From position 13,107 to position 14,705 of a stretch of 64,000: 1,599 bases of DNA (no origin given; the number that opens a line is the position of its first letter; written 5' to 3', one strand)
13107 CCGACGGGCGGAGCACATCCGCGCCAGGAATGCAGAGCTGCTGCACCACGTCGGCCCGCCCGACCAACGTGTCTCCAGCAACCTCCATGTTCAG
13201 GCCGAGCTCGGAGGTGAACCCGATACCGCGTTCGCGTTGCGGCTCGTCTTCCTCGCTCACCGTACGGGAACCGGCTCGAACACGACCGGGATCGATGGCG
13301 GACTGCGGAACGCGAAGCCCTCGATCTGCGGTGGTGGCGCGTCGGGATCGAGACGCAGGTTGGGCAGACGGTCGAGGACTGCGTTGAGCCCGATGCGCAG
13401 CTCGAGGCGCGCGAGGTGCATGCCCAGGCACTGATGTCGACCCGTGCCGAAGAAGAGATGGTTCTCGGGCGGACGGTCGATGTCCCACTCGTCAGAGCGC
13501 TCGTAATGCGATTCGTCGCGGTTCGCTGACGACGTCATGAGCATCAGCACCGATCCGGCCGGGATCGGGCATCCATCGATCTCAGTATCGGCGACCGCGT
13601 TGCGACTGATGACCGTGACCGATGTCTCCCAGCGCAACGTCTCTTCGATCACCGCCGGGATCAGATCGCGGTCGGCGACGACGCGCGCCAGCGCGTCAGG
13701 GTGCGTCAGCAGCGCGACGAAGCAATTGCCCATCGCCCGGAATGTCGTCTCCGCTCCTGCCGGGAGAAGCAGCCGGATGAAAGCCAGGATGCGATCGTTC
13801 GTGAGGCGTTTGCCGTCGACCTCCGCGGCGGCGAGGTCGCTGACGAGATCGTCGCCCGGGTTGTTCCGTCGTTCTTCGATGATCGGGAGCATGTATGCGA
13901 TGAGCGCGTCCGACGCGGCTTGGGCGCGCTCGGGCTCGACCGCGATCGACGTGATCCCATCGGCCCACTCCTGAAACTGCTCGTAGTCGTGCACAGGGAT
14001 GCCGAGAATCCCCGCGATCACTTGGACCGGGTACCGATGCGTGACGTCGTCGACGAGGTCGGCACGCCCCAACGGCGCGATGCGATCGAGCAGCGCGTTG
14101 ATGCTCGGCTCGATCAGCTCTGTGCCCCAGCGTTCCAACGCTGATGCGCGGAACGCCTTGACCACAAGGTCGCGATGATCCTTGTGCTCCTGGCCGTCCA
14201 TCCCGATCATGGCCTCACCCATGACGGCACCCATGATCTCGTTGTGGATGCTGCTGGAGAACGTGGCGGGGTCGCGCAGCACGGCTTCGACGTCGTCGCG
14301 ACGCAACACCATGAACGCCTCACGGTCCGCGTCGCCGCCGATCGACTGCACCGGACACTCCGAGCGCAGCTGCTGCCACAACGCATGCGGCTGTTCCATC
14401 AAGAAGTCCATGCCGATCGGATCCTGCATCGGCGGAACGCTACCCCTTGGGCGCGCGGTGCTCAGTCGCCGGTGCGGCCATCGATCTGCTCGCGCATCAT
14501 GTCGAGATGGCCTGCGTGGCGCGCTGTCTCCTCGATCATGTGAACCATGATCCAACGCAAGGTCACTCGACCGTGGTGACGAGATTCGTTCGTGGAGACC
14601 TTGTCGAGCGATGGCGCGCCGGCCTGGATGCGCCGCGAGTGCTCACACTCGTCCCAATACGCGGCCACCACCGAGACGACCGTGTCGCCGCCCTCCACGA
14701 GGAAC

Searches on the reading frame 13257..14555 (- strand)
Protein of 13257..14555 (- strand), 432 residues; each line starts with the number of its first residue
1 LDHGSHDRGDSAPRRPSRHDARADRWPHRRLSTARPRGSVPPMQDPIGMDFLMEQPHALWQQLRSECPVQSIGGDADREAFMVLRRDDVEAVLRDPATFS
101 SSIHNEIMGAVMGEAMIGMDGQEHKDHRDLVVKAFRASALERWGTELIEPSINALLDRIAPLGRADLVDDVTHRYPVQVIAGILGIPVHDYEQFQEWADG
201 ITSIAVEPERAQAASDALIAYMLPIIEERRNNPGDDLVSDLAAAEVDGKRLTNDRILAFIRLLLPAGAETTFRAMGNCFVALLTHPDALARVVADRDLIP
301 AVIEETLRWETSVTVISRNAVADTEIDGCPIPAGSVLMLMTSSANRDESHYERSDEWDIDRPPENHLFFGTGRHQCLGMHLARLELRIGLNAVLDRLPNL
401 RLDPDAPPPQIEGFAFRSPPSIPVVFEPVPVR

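Call 29: search_protein_families(library=pfam, proteins=[window:13257-14555:-], max_evalue=0.0001)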
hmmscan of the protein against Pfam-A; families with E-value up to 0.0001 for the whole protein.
window:13257-14555:- (432 aa): 1 family
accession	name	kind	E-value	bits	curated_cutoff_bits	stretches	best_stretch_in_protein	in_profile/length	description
PF00067.27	p450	-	5.4e-34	118.2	22.8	1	78-413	44-448/462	Cytochrome P450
